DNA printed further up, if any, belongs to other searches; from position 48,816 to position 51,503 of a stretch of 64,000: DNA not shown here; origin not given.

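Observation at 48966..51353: Phage-encoded cytoplasmic PAS hybrid histidine kinase, with a separate CheY-like receiver gene at 14157-14780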

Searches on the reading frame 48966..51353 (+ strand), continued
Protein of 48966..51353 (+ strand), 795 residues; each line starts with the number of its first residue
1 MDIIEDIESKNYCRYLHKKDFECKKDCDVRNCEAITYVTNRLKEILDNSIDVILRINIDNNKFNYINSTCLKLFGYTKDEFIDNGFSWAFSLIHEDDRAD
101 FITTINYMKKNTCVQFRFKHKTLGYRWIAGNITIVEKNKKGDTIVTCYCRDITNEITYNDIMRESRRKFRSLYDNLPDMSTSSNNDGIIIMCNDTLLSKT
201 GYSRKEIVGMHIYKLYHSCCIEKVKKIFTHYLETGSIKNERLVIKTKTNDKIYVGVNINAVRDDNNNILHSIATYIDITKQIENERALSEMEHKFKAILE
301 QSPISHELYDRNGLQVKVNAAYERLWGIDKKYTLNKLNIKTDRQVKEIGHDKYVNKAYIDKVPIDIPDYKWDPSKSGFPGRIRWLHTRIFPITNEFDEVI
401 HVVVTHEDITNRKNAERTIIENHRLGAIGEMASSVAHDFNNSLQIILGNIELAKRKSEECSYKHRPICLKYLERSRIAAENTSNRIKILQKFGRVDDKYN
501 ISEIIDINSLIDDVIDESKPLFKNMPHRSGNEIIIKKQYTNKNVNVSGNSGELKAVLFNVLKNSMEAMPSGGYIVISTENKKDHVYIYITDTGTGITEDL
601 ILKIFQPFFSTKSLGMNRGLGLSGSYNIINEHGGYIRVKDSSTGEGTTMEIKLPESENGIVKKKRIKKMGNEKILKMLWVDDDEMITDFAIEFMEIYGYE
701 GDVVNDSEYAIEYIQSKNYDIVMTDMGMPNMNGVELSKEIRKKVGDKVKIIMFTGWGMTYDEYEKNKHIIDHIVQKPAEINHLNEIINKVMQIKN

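Call 10: find_encoding_contigs(protein=P0003, flank=10000, max_places=3)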
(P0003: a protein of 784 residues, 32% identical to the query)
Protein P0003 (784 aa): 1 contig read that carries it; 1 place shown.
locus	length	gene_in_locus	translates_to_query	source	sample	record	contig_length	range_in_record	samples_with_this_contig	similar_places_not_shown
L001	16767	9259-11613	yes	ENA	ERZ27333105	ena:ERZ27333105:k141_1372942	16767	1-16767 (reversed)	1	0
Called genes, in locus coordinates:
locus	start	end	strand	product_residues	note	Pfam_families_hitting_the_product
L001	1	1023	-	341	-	?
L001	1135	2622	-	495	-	PF02335:Cytochrom_C552, PF22113:Mtrc-MtrF_II-IV_dom (faint), PF14522:Cytochrome_C7 (faint)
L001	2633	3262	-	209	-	PF03264:Cytochrom_NNT, PF14522:Cytochrome_C7 (faint), PF22113:Mtrc-MtrF_II-IV_dom (weak)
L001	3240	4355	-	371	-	PF12801:Fer4_5, PF00037:Fer4 (faint), PF12798:Fer4_3 (faint), PF12838:Fer4_7 (faint), PF12801:Fer4_5, PF13187:Fer4_9 (weak), PF13237:Fer4_10, PF14697:Fer4_21, +1 more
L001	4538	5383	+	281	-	PF00037:Fer4 (weak), PF12837:Fer4_6 (weak), PF12838:Fer4_7 (faint), PF13237:Fer4_10, PF14697:Fer4_21 (weak), PF13187:Fer4_9 (faint), PF27217:AF_0155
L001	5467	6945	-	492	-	PF02310:B12-binding, PF04055:Radical_SAM, PF13282:DUF4070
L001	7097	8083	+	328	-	PF00512:HisKA, PF02518:HATPase_c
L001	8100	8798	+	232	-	PF00072:Response_reg, PF00486:Trans_reg_C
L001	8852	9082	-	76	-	PF01541:GIY-YIG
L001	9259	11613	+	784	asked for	PF00989:PAS, PF08448:PAS_4 (weak), PF08447:PAS_3, PF13188:PAS_8 (weak), PF08447:PAS_3, PF00512:HisKA (weak), PF02518:HATPase_c, PF00072:Response_reg, +1 more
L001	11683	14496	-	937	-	PF00082:Peptidase_S8, PF18962:Por_Secre_tail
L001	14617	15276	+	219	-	PF00027:cNMP_binding, PF13545:HTH_Crp_2, PF00325:Crp (weak)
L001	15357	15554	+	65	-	PF11127:YgaP-like_TM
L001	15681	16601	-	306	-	PF13580:SIS_2 (weak), PF22198:GKRP_SIS_2 (weak), PF22645:GKRP_SIS_N, PF20741:GKRP-like_C (weak)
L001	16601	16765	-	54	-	?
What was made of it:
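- Tried and rejected: Hinted at by the Por_Secre_tail context of homologue P0003 (call 10).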

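Call 35: find_related_loci(query=A1, collection=viral_contigs, flank=10000)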
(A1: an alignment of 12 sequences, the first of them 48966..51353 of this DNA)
Query A1 (795 aa) in viral_contigs; peptide patterns used: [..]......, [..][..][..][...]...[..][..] (x = any residue, [..] = any of these).
119 stretches matched a pattern; 88 encode a relative of the query (tblastn E <= 1e-3); the best 80 are kept; 80 distinct loci.
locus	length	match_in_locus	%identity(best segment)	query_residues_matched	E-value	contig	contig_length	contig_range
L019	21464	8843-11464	28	30-792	9e-82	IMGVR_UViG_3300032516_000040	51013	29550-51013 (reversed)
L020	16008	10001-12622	28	30-792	9e-82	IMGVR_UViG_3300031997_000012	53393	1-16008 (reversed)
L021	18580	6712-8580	25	168-788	2e-45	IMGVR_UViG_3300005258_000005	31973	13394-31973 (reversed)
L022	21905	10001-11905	26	151-791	7e-43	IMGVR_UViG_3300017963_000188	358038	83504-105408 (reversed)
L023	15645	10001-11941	25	158-789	2e-41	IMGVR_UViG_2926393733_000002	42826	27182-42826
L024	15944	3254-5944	24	29-791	4e-41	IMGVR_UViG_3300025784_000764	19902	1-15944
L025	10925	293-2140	22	163-777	2e-38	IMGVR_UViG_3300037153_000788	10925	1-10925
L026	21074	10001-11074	28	412-790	4e-38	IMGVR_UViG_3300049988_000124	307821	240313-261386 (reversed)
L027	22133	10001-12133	25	25-756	3e-38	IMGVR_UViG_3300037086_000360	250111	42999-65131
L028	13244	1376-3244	24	151-756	3e-37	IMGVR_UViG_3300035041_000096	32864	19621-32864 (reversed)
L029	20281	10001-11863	24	168-787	4e-37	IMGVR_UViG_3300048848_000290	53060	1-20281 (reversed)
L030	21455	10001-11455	24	295-790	8e-37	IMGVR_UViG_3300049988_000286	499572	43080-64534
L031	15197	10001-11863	24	168-787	1e-36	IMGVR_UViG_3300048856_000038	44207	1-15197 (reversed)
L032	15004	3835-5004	27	383-775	1e-36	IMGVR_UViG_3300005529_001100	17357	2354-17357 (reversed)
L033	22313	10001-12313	22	67-792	1e-36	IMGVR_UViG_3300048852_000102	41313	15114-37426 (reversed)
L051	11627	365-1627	27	361-791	3e-33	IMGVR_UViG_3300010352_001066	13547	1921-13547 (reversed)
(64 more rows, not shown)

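Call 43: search_protein_families(library=phrogs, proteins=[L019:1100-2080:+, L019:2439-4061:+, L019:5809-7827:+, L019:11512-12411:+, L019:13378-14502:+, L019:14519-15265:+, L019:17010-18008:+, L019:20236-21210:+, L051:2570-4525:+, L051:7735-9168:+], max_evalue=0.0001)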
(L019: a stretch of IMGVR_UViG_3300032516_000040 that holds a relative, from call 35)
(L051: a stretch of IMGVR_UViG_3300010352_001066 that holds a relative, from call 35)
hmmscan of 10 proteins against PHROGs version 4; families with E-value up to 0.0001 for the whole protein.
L019:1100-2080:+ (326 aa): 0 families

L019:2439-4061:+ (540 aa): 5 families
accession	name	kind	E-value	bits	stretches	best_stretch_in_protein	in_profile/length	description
phrog_8638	-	unknown function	1.6e-137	460.5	1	7-518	18-541/568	-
phrog_10401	-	other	3.2e-36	126.3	1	218-425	407-602/667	ATPase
phrog_3757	-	unknown function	9.1e-25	88.8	1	172-500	35-332/367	-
phrog_30773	-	unknown function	7.7e-21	75.1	1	238-432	157-356/666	-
phrog_9172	-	unknown function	6.2e-09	36.2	1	276-433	108-268/509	-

L019:5809-7827:+ (672 aa): 4 families
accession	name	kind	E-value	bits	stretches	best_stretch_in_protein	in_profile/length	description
phrog_3869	-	DNA, RNA and nucleotide metabolism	4e-128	429.7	1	35-667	4-647/656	NAD-dependent DNA ligase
phrog_3359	-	DNA, RNA and nucleotide metabolism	1e-54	187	1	41-416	2-318/325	NAD-dependent DNA ligase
phrog_3498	-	DNA, RNA and nucleotide metabolism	1.1e-27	98.4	1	432-668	5-248/256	NAD-dependent DNA ligase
phrog_2561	-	DNA, RNA and nucleotide metabolism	2.4e-10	41.9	1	581-668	71-155/167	DNA ligase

L019:11512-12411:+ (299 aa): 1 family
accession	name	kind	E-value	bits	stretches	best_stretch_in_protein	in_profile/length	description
phrog_548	-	DNA, RNA and nucleotide metabolism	5.8e-32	112.2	1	2-288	5-333/341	RNA ligase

L019:13378-14502:+ (374 aa): 2 families
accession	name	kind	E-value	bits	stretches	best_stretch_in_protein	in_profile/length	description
phrog_7293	-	unknown function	7.9e-98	328.9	1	31-372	14-361/384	-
phrog_16999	-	other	2.3e-06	28.5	0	78-322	11-262/288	Fe-S oxidoreductase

L019:14519-15265:+ (248 aa): 0 families

L019:17010-18008:+ (332 aa): 0 families

L019:20236-21210:+ (324 aa): 1 family
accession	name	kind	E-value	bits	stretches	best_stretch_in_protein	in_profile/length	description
phrog_4356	-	moron, auxiliary metabolic gene and host takeover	2.1e-05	25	1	221-276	183-238/307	glycosyltransferase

L051:2570-4525:+ (651 aa): 4 families
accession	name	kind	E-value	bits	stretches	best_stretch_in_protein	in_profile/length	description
phrog_213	-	head and packaging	7.1e-77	260.2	1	45-489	34-506/528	portal protein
phrog_1497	-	head and packaging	3.5e-06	27.1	0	23-213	35-216/549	portal protein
phrog_9232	-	head and packaging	5.3e-06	26.5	0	334-391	310-363/502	portal protein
phrog_104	-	head and packaging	3.2e-05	23.8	1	368-532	370-520/550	portal protein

L051:7735-9168:+ (477 aa): 1 family
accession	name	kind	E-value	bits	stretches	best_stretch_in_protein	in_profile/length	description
phrog_138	-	head and packaging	4.3e-75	254.4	1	11-463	3-410/444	major head protein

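Call 55: search_solved_structures(query=window:48966-51353:+, max_evalue=1e-10)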
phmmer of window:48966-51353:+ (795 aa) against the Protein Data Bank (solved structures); distinct sequences matched with E-value up to 1e-10: 17.
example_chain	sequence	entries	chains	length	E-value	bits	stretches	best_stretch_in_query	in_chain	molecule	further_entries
3a0r_A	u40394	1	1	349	4.3e-21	78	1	297-651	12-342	Sensor protein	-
8a7f_A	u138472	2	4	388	9.4e-21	76.9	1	380-657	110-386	Putative Sensory box protein,Sensor protein FixL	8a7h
8a3u_A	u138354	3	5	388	1e-20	76.8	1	380-657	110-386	Putative Sensory box protein,Sensor protein FixL | Putative Sensory box protein,Putative Sensory box protein,Sensor protein FixL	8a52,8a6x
4gcz_A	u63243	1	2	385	5.3e-19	71.1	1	382-659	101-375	Blue-light photoreceptor, Sensor protein fixL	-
3d36_A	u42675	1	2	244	1.7e-18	69.5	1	419-656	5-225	Sporulation kinase B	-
9jfj_A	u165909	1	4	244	5.8e-17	64.4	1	421-655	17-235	Sensor histidine kinase ZraS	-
5idj_A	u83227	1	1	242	7.9e-14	54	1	423-655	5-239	Histidine kinase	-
8vc9_A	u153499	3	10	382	8.8e-14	53.9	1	411-654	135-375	Leptospira virulence regulator B (LvrB) | histidine kinase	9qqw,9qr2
3a0t_A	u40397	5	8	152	4.2e-13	51.6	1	538-651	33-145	Sensor protein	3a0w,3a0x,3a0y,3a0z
9qq6_A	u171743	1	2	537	4.8e-12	48.1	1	546-656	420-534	histidine kinase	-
5c93_A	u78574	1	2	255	8.6e-12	47.3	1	432-655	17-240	Histidine kinase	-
4u7n_A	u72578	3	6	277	9.3e-12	47.2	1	431-655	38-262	Histidine protein kinase sensor protein | Histidine kinase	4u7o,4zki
6paj_A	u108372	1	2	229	2.2e-11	46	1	547-657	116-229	Sensor protein SrrB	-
3a0r_B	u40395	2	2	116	2.6e-11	45.7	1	676-791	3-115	Response regulator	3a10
3a0u_A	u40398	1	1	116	3e-11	45.5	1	676-791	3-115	Response regulator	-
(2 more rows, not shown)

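Call 56: find_related_loci(query=window:48966-51353:+, collection=metagenome_contigs, flank=10000)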
Query window:48966-51353:+ (795 aa) in metagenome_contigs; peptide patterns used: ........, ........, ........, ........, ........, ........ (x = any residue, [..] = any of these).
100 stretches matched a pattern; 4 encode a relative of the query (tblastn E <= 1e-3); 4 distinct loci.
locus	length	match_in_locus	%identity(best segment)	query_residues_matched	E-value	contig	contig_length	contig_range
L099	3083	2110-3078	29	414-735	9e-33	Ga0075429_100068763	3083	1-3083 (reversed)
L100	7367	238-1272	27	419-777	4e-29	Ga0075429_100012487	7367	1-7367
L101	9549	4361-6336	37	276-638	3e-7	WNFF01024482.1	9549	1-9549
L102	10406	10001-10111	43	706-742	5e-6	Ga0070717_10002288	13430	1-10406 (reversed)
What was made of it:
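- Tried and rejected: None in JGI metagenome contigs; only distant kinases turned up (call 56).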

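Call 73: list_cluster_members(proteins=[P0001, P0121, P0272])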
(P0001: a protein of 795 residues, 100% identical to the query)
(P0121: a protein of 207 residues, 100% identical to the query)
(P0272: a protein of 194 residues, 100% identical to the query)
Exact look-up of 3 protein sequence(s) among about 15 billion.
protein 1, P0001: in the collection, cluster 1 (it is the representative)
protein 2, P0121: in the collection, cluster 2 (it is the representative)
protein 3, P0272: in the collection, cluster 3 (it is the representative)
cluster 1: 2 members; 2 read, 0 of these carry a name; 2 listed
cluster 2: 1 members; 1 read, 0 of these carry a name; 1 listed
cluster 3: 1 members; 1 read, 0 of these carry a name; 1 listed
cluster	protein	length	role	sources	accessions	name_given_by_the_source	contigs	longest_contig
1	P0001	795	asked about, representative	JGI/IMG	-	-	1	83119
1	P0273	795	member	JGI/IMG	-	-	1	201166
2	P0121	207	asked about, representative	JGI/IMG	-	-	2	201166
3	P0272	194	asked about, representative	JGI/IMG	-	-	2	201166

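Call 76: find_encoding_contigs(protein=window:48966-51353:+, flank=2000, max_places=3)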
Protein window:48966-51353:+ (795 aa): no gene with exactly this product is on record in the collection.

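Call 78: find_encoding_contigs(protein=P0008, flank=8000, max_places=2)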
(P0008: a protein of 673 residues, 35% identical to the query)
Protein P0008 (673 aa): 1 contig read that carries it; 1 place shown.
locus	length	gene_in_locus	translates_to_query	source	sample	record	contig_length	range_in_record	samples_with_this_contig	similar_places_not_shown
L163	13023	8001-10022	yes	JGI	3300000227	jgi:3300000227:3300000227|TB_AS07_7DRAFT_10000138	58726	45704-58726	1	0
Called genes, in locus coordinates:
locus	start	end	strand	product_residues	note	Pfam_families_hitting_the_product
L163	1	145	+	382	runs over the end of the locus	PF01168:Ala_racemase_N, PF00842:Ala_racemase_C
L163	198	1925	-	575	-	PF00664:ABC_membrane, PF00005:ABC_tran, PF02463:SMC_N (weak), PF13304:AAA_21 (faint)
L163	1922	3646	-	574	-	PF00664:ABC_membrane, PF00005:ABC_tran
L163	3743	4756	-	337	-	PF02322:Cyt_bd_oxida_II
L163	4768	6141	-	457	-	PF01654:Cyt_bd_oxida_I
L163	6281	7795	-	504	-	PF28494:GlyRS_ins_1, PF00587:tRNA-synt_2b, PF03129:HGTP_anticodon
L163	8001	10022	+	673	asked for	PF13188:PAS_8 (faint), PF13426:PAS_9 (faint), PF00989:PAS (weak), PF08448:PAS_4, PF00512:HisKA (weak), PF02518:HATPase_c, PF00072:Response_reg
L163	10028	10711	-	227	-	PF00697:PRAI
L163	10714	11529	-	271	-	PF01435:Peptidase_M48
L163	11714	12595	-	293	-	PF01497:Peripla_BP_2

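Call 79: find_encoding_contigs(protein=P0014, flank=8000, max_places=2)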
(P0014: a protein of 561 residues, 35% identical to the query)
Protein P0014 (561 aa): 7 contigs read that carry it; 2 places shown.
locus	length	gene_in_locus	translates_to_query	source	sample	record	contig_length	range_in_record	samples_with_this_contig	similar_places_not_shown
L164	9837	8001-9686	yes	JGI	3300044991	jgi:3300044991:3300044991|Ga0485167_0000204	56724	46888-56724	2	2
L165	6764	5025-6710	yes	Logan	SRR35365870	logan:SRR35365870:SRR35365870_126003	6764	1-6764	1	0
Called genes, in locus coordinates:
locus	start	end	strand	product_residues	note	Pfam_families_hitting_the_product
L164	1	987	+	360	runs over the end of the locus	PF13793:Pribosyltran_N (weak), PF00156:Pribosyltran, PF14572:Pribosyl_synth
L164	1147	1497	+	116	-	PF13083:KH_KhpA-B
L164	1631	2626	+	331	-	PF13651:EcoRI_methylase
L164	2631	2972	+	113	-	-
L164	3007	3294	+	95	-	PF01541:GIY-YIG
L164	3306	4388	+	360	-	PF03235:GmrSD_N, PF01844:HNH, PF14279:HNH_5 (weak)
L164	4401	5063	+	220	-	PF01746:tRNA_m1G_MT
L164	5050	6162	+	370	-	PF01098:FTSW_RODA_SPOVE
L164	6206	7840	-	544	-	PF00150:Cellulase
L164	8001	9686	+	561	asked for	PF13426:PAS_9 (weak), PF00512:HisKA (weak), PF02518:HATPase_c, PF00072:Response_reg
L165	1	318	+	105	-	?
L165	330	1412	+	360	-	PF03235:GmrSD_N, PF01844:HNH, PF14279:HNH_5 (weak)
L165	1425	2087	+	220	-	PF01746:tRNA_m1G_MT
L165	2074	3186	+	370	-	PF01098:FTSW_RODA_SPOVE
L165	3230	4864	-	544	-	PF00150:Cellulase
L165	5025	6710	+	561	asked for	PF13426:PAS_9 (weak), PF00512:HisKA (weak), PF02518:HATPase_c, PF00072:Response_reg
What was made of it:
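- Those whose context I read are bacterial: L001 and L163 are clearly bacterial, and L164 is mixed (calls 10, 78, 79). The nearest bacterial homologues of the kinase are orphans without an adjacent partner (calls 10, 78, 79).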

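Call 83: search_protein_families(library=padloc, proteins=[window:48966-51353:+], max_evalue=0.01)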
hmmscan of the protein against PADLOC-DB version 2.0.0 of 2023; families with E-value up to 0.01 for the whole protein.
window:48966-51353:+ (795 aa): 0 families

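Call 84: search_protein_families(library=ncbifam, proteins=[window:48966-51353:+], max_evalue=0.01)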
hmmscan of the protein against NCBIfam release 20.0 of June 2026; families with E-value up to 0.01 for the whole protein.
window:48966-51353:+ (795 aa): 144 families (the best 25 are shown)
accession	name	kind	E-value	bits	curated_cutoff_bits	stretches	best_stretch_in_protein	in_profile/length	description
NF010076.0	PRK13557.1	subfamily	6.2e-57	193.2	631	1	387-791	122-533/540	histidine kinase famiy protein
NF008468.0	PRK11360.1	equivalog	1.9e-52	178.5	646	2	391-658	359-611/616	two-component system sensor histidine kinase AtoS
NF052574.1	HisKinEspCMyxo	equivalog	4.4e-48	164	1200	2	389-789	378-781/785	serine histidine kinase EspC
NF046020.1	HisKinCckABruc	equivalog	2.4e-47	161.3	1000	1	125-766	177-840/868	cell cycle histidine kinase CckA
NF010411.0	PRK13837.1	equivalog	3.5e-42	144.4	647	1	397-790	419-811/828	two-component system VirA-like sensor kinase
NF052573.1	HisKinEspAMyxo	equivalog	3.7e-42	144.3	1400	1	213-789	178-748/755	serine histidine kinase EspA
TIGR00229.1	sensory_box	domain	3.4e-41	140.3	22.9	3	163-288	1-126/126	PAS domain S-box protein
NF041777.1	sens_FixL_Rhizob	equivalog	5e-40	137.6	850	3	418-656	252-482/485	sensor protein FixL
NF008302.0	PRK11091.1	equivalog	1e-33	116.6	838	1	380-793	237-645/779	aerobic respiration two-component sensor histidine kinase ArcB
NF046026.1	HisKinCckACaul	equivalog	2.7e-33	115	1000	1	407-787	281-672/678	cell cycle histidine kinase CckA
TIGR02956.1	TMAO_torS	equivalog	3.6e-31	108.1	676.5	1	505-792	537-821/967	TMAO reductase system sensor histidine kinase/response regulator TorS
NF053867.1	SprKinKinDBac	equivalog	1.3e-29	103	775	1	400-657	258-499/500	sporulation kinase KinD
NF041880.1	EPS_EpsF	equivalog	3.4e-28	98.4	900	2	380-654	228-492/492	response regulator EpsF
NF038348.1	T2SS_HK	subfamily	6.3e-28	97.5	450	1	545-654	464-572/574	histidine kinase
NF007688.0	PRK10364.1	equivalog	5.2e-27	94.7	479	1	411-656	223-452/460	two-component system sensor histidine kinase ZraS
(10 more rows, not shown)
